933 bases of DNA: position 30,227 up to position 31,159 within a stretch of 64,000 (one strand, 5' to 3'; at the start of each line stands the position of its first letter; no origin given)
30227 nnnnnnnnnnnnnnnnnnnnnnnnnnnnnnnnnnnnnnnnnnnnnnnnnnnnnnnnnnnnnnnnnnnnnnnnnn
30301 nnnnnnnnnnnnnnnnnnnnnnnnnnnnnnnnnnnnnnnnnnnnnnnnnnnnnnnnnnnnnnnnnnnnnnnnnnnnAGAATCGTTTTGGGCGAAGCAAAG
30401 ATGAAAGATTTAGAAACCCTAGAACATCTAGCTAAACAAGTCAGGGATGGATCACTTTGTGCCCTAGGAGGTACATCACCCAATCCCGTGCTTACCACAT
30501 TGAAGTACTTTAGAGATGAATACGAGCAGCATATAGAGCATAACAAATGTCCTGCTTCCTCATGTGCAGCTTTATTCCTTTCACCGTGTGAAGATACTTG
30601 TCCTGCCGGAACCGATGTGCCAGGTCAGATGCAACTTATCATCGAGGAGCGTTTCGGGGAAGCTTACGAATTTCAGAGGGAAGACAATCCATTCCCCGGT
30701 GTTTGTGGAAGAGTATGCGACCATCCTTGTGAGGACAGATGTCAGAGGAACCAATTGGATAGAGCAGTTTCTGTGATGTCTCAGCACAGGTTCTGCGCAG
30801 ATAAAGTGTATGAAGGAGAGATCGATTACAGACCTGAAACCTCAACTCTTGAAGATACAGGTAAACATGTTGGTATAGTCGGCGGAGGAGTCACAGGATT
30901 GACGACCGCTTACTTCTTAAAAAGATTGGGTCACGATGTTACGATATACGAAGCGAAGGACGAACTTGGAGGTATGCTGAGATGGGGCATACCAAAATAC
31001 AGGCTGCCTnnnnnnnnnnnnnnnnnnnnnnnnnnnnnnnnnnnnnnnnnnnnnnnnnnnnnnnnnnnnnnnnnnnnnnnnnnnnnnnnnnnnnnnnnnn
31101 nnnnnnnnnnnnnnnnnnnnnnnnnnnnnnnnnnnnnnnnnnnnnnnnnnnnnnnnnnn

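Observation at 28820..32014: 1064-aa NuoF::GltD-like fusion - two pyridine-nucleotide sites in one polypeptide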

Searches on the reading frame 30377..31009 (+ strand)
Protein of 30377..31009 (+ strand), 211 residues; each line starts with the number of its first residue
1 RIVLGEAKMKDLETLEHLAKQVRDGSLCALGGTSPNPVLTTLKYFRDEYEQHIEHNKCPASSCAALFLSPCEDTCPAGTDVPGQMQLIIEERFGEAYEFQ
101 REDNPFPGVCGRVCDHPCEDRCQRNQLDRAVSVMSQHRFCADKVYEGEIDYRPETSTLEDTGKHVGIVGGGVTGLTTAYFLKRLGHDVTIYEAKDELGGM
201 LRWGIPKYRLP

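Call 36: find_related_loci(query=A1, collection=genome_contigs, flank=10000)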
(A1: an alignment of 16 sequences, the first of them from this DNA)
Query A1 (211 aa) in genome_contigs; peptide patterns used: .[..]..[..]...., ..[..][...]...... (x = any residue, [..] = any of these).
600 stretches matched a pattern (row limit reached: there are more); 599 encode a relative of the query (tblastn E <= 1e-3); the best 80 are kept; 80 distinct loci.
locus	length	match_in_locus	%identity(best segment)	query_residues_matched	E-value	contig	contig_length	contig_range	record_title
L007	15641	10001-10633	73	1-211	3e-110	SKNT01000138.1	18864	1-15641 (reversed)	MAG: Balneolales bacterium isolate CSSed162cmA_303 CSSed16-2cmA-6491, whole genome shotgun sequence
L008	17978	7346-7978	73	1-211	4e-109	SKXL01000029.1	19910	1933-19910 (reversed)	MAG: Balneolales bacterium isolate CSSed162cmB_239 CSSed16-2cmB-6090, whole genome shotgun sequence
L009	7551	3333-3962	49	1-211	4e-71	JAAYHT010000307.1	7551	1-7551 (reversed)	MAG: Clostridiales bacterium isolate AS09scLD_400 390968_AS09, whole genome shotgun sequence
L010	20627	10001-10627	49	1-211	1e-70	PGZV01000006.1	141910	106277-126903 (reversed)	MAG: Firmicutes bacterium HGW-Firmicutes-2 08E140C01_z5_2013_Ig3399_v2_scaffold_392, whole genome shotgun sequence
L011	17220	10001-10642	50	2-211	2e-70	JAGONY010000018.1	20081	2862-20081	MAG: Candidatus Omnitrophota bacterium isolate Go_SlDig_bin_77 Go_SlDig_7566_length_20081_cov_6.204420, whole genome sho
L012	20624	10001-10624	51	1-211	7e-69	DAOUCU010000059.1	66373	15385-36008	MAG TPA_asm: Dehalococcoidia bacterium isolate H85_867 78963, whole genome shotgun sequence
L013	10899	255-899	49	1-211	1e-68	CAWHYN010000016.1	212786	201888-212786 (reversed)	MAG: uncultured beta proteobacterium isolate MFD01476.bin.1.209 genome assembly, contig: contig_22937, whole genome shot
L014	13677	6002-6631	48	1-211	4e-68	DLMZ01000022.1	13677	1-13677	MAG TPA_asm: Firmicutes bacterium UBA7523 UBA7523_contig_5893, whole genome shotgun sequence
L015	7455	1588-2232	48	1-211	1e-67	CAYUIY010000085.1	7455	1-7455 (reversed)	MAG TPA_asm: uncultured Dysgonomonadaceae bacterium isolate binchicken_co12_213 genome assembly, contig: NODE_8223_lengt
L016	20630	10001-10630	47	1-211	2e-67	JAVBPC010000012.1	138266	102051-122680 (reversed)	MAG: Eubacteriales bacterium isolate EPI_MAG_00127 c_000012724958, whole genome shotgun sequence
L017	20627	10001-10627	51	1-211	3e-66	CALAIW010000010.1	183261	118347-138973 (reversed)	MAG: uncultured bacterium isolate S1_Bin_METABAT__242_1 genome assembly, contig: c_000001721772, whole genome shotgun se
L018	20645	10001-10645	49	1-211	1e-67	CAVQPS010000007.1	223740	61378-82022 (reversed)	MAG: uncultured Ignavibacteriales bacterium isolate MFD01476.bin.1.135 genome assembly, contig: contig_36360, whole geno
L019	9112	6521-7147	50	1-211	7e-66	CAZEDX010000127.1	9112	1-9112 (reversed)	MAG TPA_asm: uncultured bacterium isolate SRP278314_co2_238 genome assembly, contig: NODE_10476_length_9112_cov_6.567958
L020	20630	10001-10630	45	1-211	5e-66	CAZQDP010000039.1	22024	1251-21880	MAG TPA_asm: uncultured Eubacteriales bacterium isolate SRP272421_co3_741 genome assembly, contig: NODE_5219_length_2202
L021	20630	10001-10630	46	1-211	1e-65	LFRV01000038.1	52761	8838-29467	MAG: Clostridiales bacterium DTU069 scaffold5014, whole genome shotgun sequence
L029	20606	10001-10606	46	5-211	7e-64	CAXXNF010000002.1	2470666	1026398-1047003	MAG: Syntrophales bacterium isolate 28f6f31c-1abc-45c3-9ff4-d3034646c4f0 genome assembly, contig: contig_2, whole genome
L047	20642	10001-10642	44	2-211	6e-61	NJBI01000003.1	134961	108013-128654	MAG: Promethearchaeota archaeon Loki_b31 58, whole genome shotgun sequence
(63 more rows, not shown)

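Call 57: search_protein_families(library=pfam, proteins=[L047:6294-7541:+, L047:11659-12369:+, L047:12376-13953:+, L047:14104-15351:+, L047:15464-16711:+, L029:6289-7023:+, L029:7030-7575:+, L029:11651-12385:+, L029:12987-14276:-], max_evalue=0.00001)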
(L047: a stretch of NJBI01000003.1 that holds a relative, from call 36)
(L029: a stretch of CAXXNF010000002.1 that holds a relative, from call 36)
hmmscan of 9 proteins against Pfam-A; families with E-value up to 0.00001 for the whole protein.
L047:6294-7541:+ (416 aa): 2 families
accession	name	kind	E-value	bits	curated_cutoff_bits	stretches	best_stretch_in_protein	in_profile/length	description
PF00208.27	ELFV_dehydrog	-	4.3e-73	246.4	23.4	1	181-414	1-241/241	Glutamate/Leucine/Phenylalanine/Valine dehydrogenase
PF02812.23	ELFV_dehydrog_N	-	2.6e-55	186.1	25.3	1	35-162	1-128/129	Glu/Leu/Phe/Val dehydrogenase, dimerisation domain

L047:11659-12369:+ (237 aa): 1 family
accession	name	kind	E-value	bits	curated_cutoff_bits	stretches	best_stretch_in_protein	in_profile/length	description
PF13510.11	Fer2_4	-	7.5e-15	55.2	22.8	1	4-78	6-81/82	2Fe-2S iron-sulfur cluster binding domain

L047:12376-13953:+ (526 aa): 1 family
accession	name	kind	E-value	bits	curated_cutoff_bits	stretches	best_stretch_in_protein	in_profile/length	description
PF01645.23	Glu_synthase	-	3.7e-13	49.8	20.4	1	279-403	185-306/369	Conserved region in glutamate synthase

L047:14104-15351:+ (416 aa): 2 families
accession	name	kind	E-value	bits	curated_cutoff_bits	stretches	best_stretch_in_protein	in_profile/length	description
PF00208.27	ELFV_dehydrog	-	5.2e-71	239.6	23.4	1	179-413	1-241/241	Glutamate/Leucine/Phenylalanine/Valine dehydrogenase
PF02812.23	ELFV_dehydrog_N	-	4.6e-53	178.8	25.3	1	34-160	2-128/129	Glu/Leu/Phe/Val dehydrogenase, dimerisation domain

L047:15464-16711:+ (416 aa): 2 families
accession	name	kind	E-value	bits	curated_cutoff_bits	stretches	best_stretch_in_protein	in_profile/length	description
PF00208.27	ELFV_dehydrog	-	7.1e-78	262.1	23.4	1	179-413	1-241/241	Glutamate/Leucine/Phenylalanine/Valine dehydrogenase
PF02812.23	ELFV_dehydrog_N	-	3.7e-55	185.6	25.3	1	34-160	2-128/129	Glu/Leu/Phe/Val dehydrogenase, dimerisation domain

L029:6289-7023:+ (245 aa): 0 families

L029:7030-7575:+ (182 aa): 2 families
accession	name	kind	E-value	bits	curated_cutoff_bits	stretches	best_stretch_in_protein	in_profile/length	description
PF02518.31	HATPase_c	-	2.5e-16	60.5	26.4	1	8-104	10-109/111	Histidine kinase-, DNA gyrase B-, and HSP90-like ATPase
PF13589.12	HATPase_c_3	-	2.4e-08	34.5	25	1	8-57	7-55/137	Histidine kinase-, DNA gyrase B-, and HSP90-like ATPase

L029:11651-12385:+ (245 aa): 1 family
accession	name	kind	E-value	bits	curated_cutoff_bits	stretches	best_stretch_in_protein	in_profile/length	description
PF04474.17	DUF554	-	4.2e-74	249.1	25.1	1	22-241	1-219/220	Protein of unknown function (DUF554)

L029:12987-14276:- (429 aa): 2 families
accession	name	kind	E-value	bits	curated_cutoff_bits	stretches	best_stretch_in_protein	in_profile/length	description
PF04055.27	Radical_SAM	-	9.3e-10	39.4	29.5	1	224-365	3-153/166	Radical SAM superfamily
PF08241.18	Methyltransf_11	-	4e-08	34.2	21.2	1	42-124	1-83/95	Methyltransferase domain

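Call 64: search_protein_families(library=pfam, proteins=[L008:633-3227:-, L008:10956-11486:+, L008:11645-13444:+, L008:13467-14153:+, L008:14191-14745:+, L008:14663-16213:+, L008:16226-16819:+, L008:16838-17827:+], max_evalue=0.00001)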
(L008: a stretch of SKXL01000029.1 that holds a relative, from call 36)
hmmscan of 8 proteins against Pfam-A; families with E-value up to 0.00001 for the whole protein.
L008:633-3227:- (864 aa): 6 families
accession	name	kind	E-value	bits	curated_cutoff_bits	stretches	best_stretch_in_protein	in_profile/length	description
PF22521.2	HypF_C_2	-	1.3e-75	254.7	27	1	586-854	1-241/241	Carbamoyltransferase, Kae1-like Domain, second subdomain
PF01300.24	Sua5_yciO_yrdC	-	4.4e-39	134.2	25.1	2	240-318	2-83/178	Telomere recombination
PF17788.7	HypF_C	-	3.2e-35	121.2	23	1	483-577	4-99/99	HypF Kae1-like domain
PF07503.17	zf-HYPF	-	2.4e-27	94.9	23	2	178-211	1-34/34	HypF finger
PF00708.24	Acylphosphatase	-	1.4e-22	80.2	22.5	1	28-110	2-85/85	Acylphosphatase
PF00814.31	TsaD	-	9e-06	26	24.8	0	553-591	76-113/264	tRNA N6-adenosine threonylcarbamoyltransferase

L008:10956-11486:+ (177 aa): 1 family
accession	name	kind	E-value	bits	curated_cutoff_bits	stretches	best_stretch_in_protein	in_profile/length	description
PF01750.23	HycI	-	4.6e-27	94.8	23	1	51-171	2-127/130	Hydrogenase maturation protease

L008:11645-13444:+ (600 aa): 3 families
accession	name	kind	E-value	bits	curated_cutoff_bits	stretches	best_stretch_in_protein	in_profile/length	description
PF01512.22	Complex1_51K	-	3.5e-44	150.8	31.2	1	214-383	2-147/150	Nuo51 FMN-binding domain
PF01257.25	2Fe-2S_thioredx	-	1.3e-31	109.8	24.8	1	6-148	2-144/145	Thioredoxin-like [2Fe-2S] ferredoxin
PF10589.14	NADH_4Fe-4S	-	1.9e-17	63.4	23.5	1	486-568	1-84/85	NADH-ubiquinone oxidoreductase-F iron-sulfur binding region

L008:13467-14153:+ (229 aa): 4 families
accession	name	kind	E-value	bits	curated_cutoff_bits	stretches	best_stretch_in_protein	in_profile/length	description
PF13510.11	Fer2_4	-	2.2e-15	56.9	22.8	1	6-77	5-81/82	2Fe-2S iron-sulfur cluster binding domain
PF10588.14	NADH-G_4Fe-4S_3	-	3.8e-15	55.6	27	1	84-121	1-38/40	NADH-ubiquinone oxidoreductase-G iron-sulfur binding region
PF22117.2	Fer4_Nqo3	-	8.2e-12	45.6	27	1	138-204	2-66/67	NADH-quinone oxidoreductase subunit 3, ferredoxin-like domain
PF13459.11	Fer4_15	-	2e-07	32.1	22.4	1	142-204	3-64/66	4Fe-4S single cluster domain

L008:14191-14745:+ (185 aa): 1 family
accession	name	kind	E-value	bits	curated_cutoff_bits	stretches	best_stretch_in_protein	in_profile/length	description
PF01058.29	Oxidored_q6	-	6.2e-28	97.5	27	1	16-169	1-128/128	NADH ubiquinone oxidoreductase, 20 Kd subunit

L008:14663-16213:+ (517 aa): 1 family
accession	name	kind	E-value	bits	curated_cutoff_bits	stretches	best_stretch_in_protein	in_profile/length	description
PF00374.24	NiFeSe_Hases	-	4.7e-33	115.3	25.8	2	292-493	297-508/508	Nickel-dependent hydrogenase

L008:16226-16819:+ (198 aa): 0 families

L008:16838-17827:+ (330 aa): 1 family
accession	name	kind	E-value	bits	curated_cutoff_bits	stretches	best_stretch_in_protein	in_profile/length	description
PF01180.27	DHO_dh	-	1.2e-09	38.3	27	1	87-286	79-288/291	Dihydroorotate dehydrogenase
